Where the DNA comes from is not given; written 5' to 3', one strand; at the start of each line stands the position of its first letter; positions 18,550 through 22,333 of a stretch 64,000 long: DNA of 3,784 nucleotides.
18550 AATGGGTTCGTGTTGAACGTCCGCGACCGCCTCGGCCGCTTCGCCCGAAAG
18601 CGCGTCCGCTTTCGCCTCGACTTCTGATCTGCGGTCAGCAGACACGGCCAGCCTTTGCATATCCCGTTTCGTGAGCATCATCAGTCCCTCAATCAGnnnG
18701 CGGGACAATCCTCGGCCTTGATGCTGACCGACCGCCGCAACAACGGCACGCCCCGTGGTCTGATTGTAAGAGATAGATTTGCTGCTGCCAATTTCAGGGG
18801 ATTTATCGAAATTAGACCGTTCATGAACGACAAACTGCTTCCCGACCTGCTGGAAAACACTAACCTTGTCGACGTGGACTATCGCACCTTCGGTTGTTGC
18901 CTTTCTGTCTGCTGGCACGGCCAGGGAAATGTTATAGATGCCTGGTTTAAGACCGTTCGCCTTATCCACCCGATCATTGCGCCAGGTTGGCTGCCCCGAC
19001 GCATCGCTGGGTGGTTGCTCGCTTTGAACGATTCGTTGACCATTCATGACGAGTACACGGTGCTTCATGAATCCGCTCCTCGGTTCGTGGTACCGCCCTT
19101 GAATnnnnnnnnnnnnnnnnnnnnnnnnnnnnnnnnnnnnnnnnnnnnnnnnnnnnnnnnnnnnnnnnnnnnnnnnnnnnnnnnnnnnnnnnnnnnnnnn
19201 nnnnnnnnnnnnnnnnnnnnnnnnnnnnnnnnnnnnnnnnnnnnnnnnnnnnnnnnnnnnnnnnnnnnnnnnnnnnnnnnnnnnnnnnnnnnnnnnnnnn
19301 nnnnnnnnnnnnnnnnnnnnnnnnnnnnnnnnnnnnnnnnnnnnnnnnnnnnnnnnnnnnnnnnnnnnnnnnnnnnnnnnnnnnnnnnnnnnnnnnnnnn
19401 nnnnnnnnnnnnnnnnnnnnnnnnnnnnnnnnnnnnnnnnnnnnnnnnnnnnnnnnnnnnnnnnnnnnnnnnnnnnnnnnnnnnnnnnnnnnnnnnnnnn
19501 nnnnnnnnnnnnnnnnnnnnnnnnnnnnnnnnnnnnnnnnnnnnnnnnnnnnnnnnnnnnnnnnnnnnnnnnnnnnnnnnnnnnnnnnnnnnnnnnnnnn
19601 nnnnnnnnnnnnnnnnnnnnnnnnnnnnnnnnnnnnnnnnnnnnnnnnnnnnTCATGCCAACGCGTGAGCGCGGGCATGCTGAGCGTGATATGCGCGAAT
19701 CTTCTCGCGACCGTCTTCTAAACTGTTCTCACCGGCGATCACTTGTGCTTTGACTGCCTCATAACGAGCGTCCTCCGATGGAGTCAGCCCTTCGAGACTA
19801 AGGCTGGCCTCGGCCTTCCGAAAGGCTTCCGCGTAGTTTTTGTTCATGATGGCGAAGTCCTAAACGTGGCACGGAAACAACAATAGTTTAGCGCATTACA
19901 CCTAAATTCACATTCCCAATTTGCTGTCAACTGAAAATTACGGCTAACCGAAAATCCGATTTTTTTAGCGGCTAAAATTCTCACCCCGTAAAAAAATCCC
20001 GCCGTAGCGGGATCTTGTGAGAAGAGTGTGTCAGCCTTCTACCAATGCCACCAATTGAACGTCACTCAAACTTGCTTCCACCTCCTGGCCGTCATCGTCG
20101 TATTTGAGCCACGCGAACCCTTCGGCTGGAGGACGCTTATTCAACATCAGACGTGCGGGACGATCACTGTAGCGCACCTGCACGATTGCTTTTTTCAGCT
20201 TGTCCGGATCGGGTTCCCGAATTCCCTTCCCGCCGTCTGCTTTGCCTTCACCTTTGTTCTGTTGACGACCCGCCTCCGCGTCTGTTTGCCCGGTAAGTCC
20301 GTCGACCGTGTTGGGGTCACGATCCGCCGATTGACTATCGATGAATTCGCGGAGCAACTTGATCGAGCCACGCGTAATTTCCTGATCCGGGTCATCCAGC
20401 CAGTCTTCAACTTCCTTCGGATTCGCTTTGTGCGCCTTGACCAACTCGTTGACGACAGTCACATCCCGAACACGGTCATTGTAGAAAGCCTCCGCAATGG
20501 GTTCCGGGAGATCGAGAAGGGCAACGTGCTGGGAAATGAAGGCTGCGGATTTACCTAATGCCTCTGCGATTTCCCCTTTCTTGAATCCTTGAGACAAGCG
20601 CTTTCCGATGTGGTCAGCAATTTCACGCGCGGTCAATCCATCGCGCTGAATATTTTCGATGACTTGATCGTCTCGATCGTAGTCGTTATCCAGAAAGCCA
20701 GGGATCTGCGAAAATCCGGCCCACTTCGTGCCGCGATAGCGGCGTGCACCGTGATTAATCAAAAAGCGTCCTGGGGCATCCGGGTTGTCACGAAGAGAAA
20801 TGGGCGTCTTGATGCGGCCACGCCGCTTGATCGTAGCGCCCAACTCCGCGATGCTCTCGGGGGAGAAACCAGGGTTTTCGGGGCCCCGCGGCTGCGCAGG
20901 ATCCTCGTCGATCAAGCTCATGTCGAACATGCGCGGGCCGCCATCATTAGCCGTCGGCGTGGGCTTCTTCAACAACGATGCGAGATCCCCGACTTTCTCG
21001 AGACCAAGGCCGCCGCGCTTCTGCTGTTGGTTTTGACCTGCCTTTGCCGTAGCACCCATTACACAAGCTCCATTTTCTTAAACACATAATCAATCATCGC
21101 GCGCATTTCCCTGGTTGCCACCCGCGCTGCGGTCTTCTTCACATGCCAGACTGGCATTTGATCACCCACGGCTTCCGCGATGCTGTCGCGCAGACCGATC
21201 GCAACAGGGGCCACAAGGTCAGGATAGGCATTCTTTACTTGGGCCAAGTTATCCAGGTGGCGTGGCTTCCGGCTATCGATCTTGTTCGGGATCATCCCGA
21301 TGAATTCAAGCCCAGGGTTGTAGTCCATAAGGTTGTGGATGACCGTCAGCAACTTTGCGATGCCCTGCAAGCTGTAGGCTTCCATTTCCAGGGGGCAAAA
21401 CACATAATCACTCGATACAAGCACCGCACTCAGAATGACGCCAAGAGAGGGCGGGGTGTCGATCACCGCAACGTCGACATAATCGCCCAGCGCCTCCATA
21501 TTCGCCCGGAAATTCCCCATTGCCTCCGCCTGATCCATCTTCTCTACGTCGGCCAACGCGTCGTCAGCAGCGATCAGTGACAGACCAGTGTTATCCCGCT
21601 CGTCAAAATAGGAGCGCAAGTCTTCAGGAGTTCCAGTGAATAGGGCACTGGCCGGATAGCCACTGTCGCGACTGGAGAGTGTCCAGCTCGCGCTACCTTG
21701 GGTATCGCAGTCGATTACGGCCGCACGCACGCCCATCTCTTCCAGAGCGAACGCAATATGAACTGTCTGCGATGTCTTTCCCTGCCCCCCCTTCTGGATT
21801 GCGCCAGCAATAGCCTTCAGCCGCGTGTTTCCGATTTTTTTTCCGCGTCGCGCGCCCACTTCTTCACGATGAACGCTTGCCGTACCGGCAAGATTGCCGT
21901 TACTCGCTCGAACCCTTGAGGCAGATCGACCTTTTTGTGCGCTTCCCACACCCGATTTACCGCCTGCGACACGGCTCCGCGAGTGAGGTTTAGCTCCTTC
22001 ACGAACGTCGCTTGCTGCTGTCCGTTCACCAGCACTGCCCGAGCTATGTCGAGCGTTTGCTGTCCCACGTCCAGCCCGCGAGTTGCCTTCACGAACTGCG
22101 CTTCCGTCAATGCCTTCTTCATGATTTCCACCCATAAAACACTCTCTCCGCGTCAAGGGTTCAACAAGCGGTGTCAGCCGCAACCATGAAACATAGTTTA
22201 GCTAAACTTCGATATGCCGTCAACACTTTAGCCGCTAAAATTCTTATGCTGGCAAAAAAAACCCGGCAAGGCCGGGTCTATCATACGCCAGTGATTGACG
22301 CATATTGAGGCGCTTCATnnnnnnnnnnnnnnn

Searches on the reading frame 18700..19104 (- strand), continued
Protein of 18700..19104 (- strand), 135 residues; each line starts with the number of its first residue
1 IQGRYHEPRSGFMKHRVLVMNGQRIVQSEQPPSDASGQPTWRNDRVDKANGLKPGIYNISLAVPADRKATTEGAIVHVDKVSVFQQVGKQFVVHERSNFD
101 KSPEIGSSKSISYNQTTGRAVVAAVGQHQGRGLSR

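Call 82: search_protein_families(library=pfam, proteins=[P0243, P0246, P0251, P0252, P0262, P0284, P0292, P0301, P0326, P0336], max_evalue=0.001)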
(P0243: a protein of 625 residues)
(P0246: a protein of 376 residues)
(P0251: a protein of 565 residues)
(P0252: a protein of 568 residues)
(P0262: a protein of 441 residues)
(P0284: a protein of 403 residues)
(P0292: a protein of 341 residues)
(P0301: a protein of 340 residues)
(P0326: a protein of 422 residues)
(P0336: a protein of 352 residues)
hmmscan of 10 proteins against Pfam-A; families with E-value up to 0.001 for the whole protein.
P0243 (625 aa): 1 family
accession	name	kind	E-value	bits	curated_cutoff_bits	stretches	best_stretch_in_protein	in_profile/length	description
PF18790.7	KfrB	-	9.3e-17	61.2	25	1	560-614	1-54/54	KfrB Domain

P0246 (376 aa): 4 families
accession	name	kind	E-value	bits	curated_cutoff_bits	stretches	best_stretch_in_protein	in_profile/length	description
PF06414.18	Zeta_toxin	-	3.4e-42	144.6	22.3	1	24-216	9-198/199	Zeta toxin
PF18790.7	KfrB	-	1.5e-15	57.4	25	1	314-366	2-54/54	KfrB Domain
PF13671.12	AAA_33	-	6e-10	40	27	1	36-164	3-122/143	AAA domain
PF13207.12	AAA_17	-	1.4e-05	25.8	27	1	39-152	2-115/136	AAA domain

P0251 (565 aa): 1 family
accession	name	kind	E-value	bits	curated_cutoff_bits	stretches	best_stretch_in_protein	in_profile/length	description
PF18790.7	KfrB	-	1.3e-14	54.4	25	1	503-553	1-52/54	KfrB Domain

P0252 (568 aa): 2 families
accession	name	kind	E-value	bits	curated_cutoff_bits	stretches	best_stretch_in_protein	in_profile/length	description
PF18821.6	LPD7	-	3.2e-21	75.5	27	1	339-425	3-87/92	Large polyvalent protein-associated domain 7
PF18790.7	KfrB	-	5.5e-14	52.3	25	1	504-555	2-53/54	KfrB Domain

P0262 (441 aa): 4 families
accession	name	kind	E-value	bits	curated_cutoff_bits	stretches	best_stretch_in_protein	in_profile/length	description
PF06414.18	Zeta_toxin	-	3e-47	161.1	22.3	1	32-221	12-198/199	Zeta toxin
PF18790.7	KfrB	-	3.9e-15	56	25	1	378-429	1-53/54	KfrB Domain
PF13671.12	AAA_33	-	8.8e-08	33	27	1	39-168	2-122/143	AAA domain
PF13191.12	AAA_16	-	0.00016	22.6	32.6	1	30-102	18-92/167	AAA ATPase domain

P0284 (403 aa): 3 families
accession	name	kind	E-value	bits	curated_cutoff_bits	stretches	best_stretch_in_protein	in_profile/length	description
PF06414.18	Zeta_toxin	-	5.4e-48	163.5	22.3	1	21-210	11-198/199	Zeta toxin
PF13671.12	AAA_33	-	3.4e-10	40.8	27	1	29-157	2-122/143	AAA domain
PF18790.7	KfrB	-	9e-09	35.6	25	1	337-391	2-52/54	KfrB Domain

P0292 (341 aa): 1 family
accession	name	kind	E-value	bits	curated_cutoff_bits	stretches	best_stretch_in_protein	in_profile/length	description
PF18790.7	KfrB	-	1e-13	51.5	25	1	280-329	2-52/54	KfrB Domain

P0301 (340 aa): 2 families
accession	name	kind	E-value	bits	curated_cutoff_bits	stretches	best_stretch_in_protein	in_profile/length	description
PF18790.7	KfrB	-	1.8e-15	57.1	25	1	278-327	2-52/54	KfrB Domain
PF02661.23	Fic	-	2.8e-09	38.1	24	1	52-156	3-91/93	Fic/DOC family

P0326 (422 aa): 1 family
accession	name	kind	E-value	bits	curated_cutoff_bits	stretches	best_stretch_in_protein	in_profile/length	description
PF18790.7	KfrB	-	1.6e-11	44.5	25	1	356-411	2-53/54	KfrB Domain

P0336 (352 aa): 2 families
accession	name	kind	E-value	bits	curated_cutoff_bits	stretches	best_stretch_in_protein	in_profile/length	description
PF02661.23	Fic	-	5.1e-12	46.9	24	1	58-155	8-92/93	Fic/DOC family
PF18790.7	KfrB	-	2.6e-11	43.8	25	1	292-342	2-53/54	KfrB Domain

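Call 83: search_protein_families(library=pfam, proteins=[P0340, P0354, P0366, P0367, P0372, P0374, P0388, P0278, P0325, P0375], max_evalue=0.001)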
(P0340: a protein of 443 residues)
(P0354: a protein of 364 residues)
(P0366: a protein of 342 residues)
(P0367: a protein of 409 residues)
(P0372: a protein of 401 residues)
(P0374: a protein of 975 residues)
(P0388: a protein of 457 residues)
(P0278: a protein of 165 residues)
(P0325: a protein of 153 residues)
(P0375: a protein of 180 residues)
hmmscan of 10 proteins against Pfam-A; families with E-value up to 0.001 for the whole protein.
P0340 (443 aa): 3 families
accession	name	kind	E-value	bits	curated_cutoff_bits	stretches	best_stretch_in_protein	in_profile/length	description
PF06414.18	Zeta_toxin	-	4.5e-52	176.8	22.3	1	35-221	13-197/199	Zeta toxin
PF18790.7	KfrB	-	7.3e-14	51.9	25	1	350-400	1-52/54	KfrB Domain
PF13671.12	AAA_33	-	1.1e-07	32.7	27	1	41-170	2-123/143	AAA domain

P0354 (364 aa): 2 families
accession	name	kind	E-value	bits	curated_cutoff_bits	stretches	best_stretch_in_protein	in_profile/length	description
PF08843.17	AbiEii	-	1.2e-18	68.3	22.5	1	24-166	8-181/238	Nucleotidyl transferase AbiEii toxin, Type IV TA system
PF18790.7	KfrB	-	7.9e-13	48.6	25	1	297-345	3-51/54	KfrB Domain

P0366 (342 aa): 2 families
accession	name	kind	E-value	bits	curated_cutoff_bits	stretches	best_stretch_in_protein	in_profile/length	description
PF18790.7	KfrB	-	1.9e-11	44.2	25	1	281-330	2-53/54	KfrB Domain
PF02661.23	Fic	-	2.5e-10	41.5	24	1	57-153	8-91/93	Fic/DOC family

P0367 (409 aa): 2 families
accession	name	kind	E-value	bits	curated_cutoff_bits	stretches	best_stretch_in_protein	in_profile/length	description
PF02661.23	Fic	-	2.2e-17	64.1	24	1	52-150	3-92/93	Fic/DOC family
PF18790.7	KfrB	-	6.7e-17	61.7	25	1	261-311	2-52/54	KfrB Domain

P0372 (401 aa): 2 families
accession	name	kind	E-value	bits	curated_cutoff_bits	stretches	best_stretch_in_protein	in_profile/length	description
PF06414.18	Zeta_toxin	-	2.2e-11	44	22.3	1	130-223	96-192/199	Zeta toxin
PF18790.7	KfrB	-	4.1e-11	43.1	25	1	339-380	2-44/54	KfrB Domain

P0374 (975 aa): 4 families
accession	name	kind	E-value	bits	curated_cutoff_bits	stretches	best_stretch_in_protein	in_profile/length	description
PF18790.7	KfrB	-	1e-55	185.9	25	5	712-764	2-53/54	KfrB Domain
PF18818.7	MPTase-PolyVal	-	2.1e-45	154.3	27.5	1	162-287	1-125/126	Zincin-like metallopeptidase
PF08401.16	ArdcN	-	1.5e-34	119.3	22.6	1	12-133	2-118/123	N-terminal domain of anti-restriction factor ArdC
PF20054.4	Tc-38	-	0.00054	20.1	23.2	0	65-102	14-51/70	Trypanosoma Tc-38 (p38) protein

P0388 (457 aa): 2 families
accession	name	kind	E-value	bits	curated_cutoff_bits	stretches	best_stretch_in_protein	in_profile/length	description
PF18790.7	KfrB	-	9.8e-19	67.5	25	1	392-445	1-54/54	KfrB Domain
PF06414.18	Zeta_toxin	-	2.1e-10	40.8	22.3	1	130-217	98-186/199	Zeta toxin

P0278 (165 aa): 1 family
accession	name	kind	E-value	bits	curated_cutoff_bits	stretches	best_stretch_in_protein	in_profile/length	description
PF18790.7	KfrB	-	2.5e-12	47.1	25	1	104-150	2-49/54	KfrB Domain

P0325 (153 aa): 1 family
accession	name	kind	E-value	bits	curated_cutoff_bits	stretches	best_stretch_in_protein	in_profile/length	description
PF18790.7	KfrB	-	1.4e-10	41.4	25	1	89-140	1-51/54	KfrB Domain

P0375 (180 aa): 1 family
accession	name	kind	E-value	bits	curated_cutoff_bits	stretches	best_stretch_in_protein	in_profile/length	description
PF18790.7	KfrB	-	1.9e-15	57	25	1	56-107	1-52/54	KfrB Domain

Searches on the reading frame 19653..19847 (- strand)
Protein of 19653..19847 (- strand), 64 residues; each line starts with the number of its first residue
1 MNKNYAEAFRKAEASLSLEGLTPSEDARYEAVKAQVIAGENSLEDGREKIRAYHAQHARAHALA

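Call 3: search_protein_families(library=pfam, proteins=[window:19653-19847:-], max_evalue=0.01)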
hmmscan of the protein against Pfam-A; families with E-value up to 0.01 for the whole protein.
window:19653-19847:- (64 aa): 1 family
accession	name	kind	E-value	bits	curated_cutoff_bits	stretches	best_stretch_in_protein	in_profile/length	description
PF18495.6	VbhA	-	8e-05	23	25.9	1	8-52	4-46/47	Antitoxin VbhA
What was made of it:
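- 19653..19847 (-): 64-aa class I Fic antitoxin (VbhA/FicA family) with inhibitory motif S15xxxE19G20. First gene of the operon. Its stop overlaps the toxin start by 4 bp. On its own, Pfam VbhA scores 23.0 bits, below the cut-off of 25.9 (call 3).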

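Call 4: search_protein_families(library=ncbifam, proteins=[window:19653-19847:-], max_evalue=0.01)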
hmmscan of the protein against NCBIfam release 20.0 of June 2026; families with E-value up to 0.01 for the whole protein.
window:19653-19847:- (64 aa): 0 families

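Call 32: search_solved_structures(query=window:19653-19847:-, max_evalue=10, show_alignments=3)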
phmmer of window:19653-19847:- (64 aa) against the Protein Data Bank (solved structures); distinct sequences matched with E-value up to 10: 1.
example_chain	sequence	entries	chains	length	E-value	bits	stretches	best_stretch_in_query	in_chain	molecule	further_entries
8vc8_A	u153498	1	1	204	1.4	12.9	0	13-30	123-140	HEM_3.C9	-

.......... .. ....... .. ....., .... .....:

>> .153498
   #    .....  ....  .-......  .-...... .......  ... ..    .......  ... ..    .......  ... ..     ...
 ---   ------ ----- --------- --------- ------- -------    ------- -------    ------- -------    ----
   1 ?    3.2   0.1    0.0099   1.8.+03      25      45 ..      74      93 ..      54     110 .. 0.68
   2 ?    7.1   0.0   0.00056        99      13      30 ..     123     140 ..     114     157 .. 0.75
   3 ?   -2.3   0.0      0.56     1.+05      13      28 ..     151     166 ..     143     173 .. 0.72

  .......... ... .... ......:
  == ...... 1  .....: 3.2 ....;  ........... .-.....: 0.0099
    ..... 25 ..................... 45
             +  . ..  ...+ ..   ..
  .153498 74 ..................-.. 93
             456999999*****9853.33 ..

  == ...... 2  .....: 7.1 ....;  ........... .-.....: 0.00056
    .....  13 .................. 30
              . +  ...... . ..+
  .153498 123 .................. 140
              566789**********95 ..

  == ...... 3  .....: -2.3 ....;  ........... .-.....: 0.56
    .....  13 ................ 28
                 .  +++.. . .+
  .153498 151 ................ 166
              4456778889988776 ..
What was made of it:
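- On VbhA antitoxin family (PF18495): The single sequence scores 23.0 bits, below the cut-off of 25.9 (call 3), and phmmer with the single sequence finds nothing in the PDB (call 32).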

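Call 38: find_homologous_proteins(query=window:19653-19847:-, max_evalue=0.001)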
Query window:19653-19847:- (64 aa): 1 proteins with E <= 0.001 among 1 candidates.
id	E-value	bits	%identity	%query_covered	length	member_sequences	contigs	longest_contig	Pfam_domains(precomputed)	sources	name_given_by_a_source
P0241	7.2e-30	118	94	100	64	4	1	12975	-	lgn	-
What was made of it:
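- Tried and rejected: The PDB search gave nothing (call 32), and the homologue search gave one hit (call 38).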

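Call 44: search_solved_structures(query=A3, max_evalue=1, show_alignments=2)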
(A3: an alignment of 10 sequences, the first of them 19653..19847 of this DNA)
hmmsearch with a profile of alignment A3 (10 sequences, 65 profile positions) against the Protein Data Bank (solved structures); distinct sequences matched with E-value up to 1: 5.
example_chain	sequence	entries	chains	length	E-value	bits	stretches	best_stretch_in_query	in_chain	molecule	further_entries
3zc7_B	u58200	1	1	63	2.8e-11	46.5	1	2-47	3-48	ANTITOXIN VBHA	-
3shg_B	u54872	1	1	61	3.6e-11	46.2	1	2-46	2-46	VbhA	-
3zcb_B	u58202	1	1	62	1.8e-09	40.7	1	2-47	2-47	ANTITOXIN VBHA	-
5eu0_B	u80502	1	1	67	0.029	17.6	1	3-48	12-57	antitoxin 1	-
9g8u_B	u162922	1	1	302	0.56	13.5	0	3-32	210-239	Lipase chaperone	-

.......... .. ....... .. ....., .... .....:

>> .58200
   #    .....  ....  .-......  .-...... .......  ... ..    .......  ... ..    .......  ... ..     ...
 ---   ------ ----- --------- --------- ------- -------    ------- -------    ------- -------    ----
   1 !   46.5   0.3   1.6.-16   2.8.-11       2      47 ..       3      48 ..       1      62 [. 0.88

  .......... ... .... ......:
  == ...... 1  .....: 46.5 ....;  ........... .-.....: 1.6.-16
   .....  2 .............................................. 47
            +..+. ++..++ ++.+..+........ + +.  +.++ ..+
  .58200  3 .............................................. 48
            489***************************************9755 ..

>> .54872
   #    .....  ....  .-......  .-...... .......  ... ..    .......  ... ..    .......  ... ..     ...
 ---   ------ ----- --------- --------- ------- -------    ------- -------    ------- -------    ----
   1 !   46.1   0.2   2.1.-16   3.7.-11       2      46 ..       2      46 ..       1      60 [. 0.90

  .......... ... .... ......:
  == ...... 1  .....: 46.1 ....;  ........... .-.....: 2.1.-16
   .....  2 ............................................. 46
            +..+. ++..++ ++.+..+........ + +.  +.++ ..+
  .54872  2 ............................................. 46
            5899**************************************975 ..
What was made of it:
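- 19653..19847 (-): A profile of the 10 orthologues hits solved VbhA 3zc7_B at E 2.8e-11 (call 44).
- Antitoxin: its family profile hits VbhA at E 2.8e-11 (call 44).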

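Call 45: search_protein_families(library=pfam, alignment_id=A3, max_evalue=0.01)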
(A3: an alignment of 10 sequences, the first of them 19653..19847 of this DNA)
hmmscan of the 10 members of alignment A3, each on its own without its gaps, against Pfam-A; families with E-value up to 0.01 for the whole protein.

A. member 1, window:19653-19847:- (64 aa): 1 family
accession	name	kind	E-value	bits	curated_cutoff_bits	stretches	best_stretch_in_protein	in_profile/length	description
PF18495.6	VbhA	-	8e-05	23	25.9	1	8-52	4-46/47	Antitoxin VbhA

B. families by the number of members that match (of 10 scanned): 1 family
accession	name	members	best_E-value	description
PF18495.6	VbhA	10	1.4e-15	Antitoxin VbhA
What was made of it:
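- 19653..19847 (-): All 10 orthologues hit PF18495, best E 1.4e-15 (call 45).
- On VbhA antitoxin family (PF18495): All 10 orthologues match PF18495 (best E 1.4e-15), and their profile hits VbhA 3zc7_B at E 2.8e-11 (calls 44, 45).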

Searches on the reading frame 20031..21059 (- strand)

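Call 3: search_protein_families(library=pfam, proteins=[window:20031-21059:-], max_evalue=0.01)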
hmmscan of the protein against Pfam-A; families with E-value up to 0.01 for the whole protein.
window:20031-21059:- (342 aa): 4 families
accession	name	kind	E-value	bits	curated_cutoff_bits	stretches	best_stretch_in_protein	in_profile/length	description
PF06613.17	KorB_C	-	4.1e-21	75.1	25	1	284-342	1-59/59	KorB C-terminal beta-barrel domain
PF08535.16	KorB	-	2.5e-13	50.2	22.3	1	157-231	2-77/89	KorB domain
PF02195.25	ParB_N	-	2.2e-08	34.5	26.3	1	46-138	7-95/95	ParB N-terminal domain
PF17762.8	HTH_ParB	-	0.00018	22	22.6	1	146-195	7-57/102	ParB HTH domain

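Call 4: search_protein_families(library=ncbifam, proteins=[window:20031-21059:-], max_evalue=0.01)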
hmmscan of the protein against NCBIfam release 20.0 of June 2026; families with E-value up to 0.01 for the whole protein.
window:20031-21059:- (342 aa): 6 families
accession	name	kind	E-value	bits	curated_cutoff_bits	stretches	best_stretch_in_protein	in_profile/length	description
TIGR00180.1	parB_part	domain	1.3e-44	152.2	58.45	1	40-218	3-182/186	ParB/RepB/Spo0J family partition protein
TIGR04285.1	nucleoid_noc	exception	2.6e-17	63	315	1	47-197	7-153/255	nucleoid occlusion protein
TIGR03734.1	PRTRC_parB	hypoth_equivalog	8e-09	34.6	278.6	1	65-197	12-149/555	PRTRC system ParB family protein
TIGR03454.1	partition_RepB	equivalog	8.4e-08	32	201.5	1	66-191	84-211/325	plasmid partitioning protein RepB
NF010406.0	PRK13832.1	subfamily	1.5e-06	27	640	1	52-177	14-138/578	plasmid partitioning protein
NF010440.0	PRK13866.1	equivalog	1.7e-06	27.4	522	1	46-213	69-239/336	plasmid partitioning protein RepB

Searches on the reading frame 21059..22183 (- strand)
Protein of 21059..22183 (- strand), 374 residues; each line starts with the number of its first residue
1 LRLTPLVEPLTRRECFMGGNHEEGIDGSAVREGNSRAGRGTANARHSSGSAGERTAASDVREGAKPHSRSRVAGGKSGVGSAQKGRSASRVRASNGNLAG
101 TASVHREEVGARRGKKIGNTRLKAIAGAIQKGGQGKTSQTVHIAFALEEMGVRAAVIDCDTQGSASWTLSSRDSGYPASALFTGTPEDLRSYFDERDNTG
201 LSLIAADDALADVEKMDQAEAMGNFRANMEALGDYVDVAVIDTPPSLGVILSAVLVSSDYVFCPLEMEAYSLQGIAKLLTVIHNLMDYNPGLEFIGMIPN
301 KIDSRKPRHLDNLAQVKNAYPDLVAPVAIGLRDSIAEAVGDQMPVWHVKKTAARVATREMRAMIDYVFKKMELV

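Call 3: search_protein_families(library=pfam, proteins=[window:21059-22183:-], max_evalue=0.01)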
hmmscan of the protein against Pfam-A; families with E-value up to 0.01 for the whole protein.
window:21059-22183:- (374 aa): 4 families
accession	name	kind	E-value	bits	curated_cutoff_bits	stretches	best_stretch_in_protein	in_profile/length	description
PF13614.12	AAA_31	-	6.1e-26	91.9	27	1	123-292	2-175/177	AAA domain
PF01656.29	CbiA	-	2.7e-18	66.6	25.4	1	127-345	3-125/125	CobQ/CobB/MinD/ParA nucleotide binding domain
PF09140.17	MipZ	-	1.6e-08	34.6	20.7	1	128-162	6-40/262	ATPase MipZ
PF10609.15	ParA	-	4.8e-06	26.6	27.1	1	130-165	11-46/246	NUBPL iron-transfer P-loop NTPase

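Call 4: search_protein_families(library=ncbifam, proteins=[window:21059-22183:-], max_evalue=0.01)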
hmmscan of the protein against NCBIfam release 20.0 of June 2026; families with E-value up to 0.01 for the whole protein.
window:21059-22183:- (374 aa): 11 families
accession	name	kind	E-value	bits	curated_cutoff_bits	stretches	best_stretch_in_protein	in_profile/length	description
NF041546.1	ParA_partition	equivalog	1.2e-21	77.2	180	2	125-175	2-52/203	ParA family partition ATPase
NF041283.1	PrgP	equivalog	1.2e-10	41.2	400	1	124-319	4-211/297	ParA superfamily DNA segregation protein PrgP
TIGR03371.1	cellulose_yhjQ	equivalog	4.4e-09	36.2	157.85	1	131-366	10-240/246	cellulose biosynthesis protein BcsQ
TIGR01007.1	eps_fam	subfamily_domain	1.3e-08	34.7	108.05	1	119-305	14-193/204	polysaccharide biosynthesis tyrosine autokinase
NF010259.0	PRK13705.1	equivalog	1.9e-08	33.7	725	2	108-166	92-151/388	plasmid-partitioning protein SopA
TIGR03453.1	partition_RepA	equivalog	4.9e-08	32.2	348.45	1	118-287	100-286/387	plasmid partitioning protein RepA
NF010443.0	PRK13869.1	subfamily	2.8e-06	26.4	446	1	116-169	115-168/405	plasmid-partitioning protein RepA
TIGR01969.1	minD_arch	subfamily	1.4e-05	24.4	201.75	1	125-161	3-39/251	cell division ATPase MinD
NF008669.0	PRK11670.1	equivalog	0.00017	20.6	348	1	125-181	110-166/369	iron-sulfur cluster carrier protein ApbC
NF041136.1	MrpORP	equivalog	0.0017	17.7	450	1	130-164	13-47/365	iron-sulfur cluster carrier protein MrpORP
TIGR01968.1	minD_bact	equivalog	0.0049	16.2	212.9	1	130-161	9-40/261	septum site-determining protein MinD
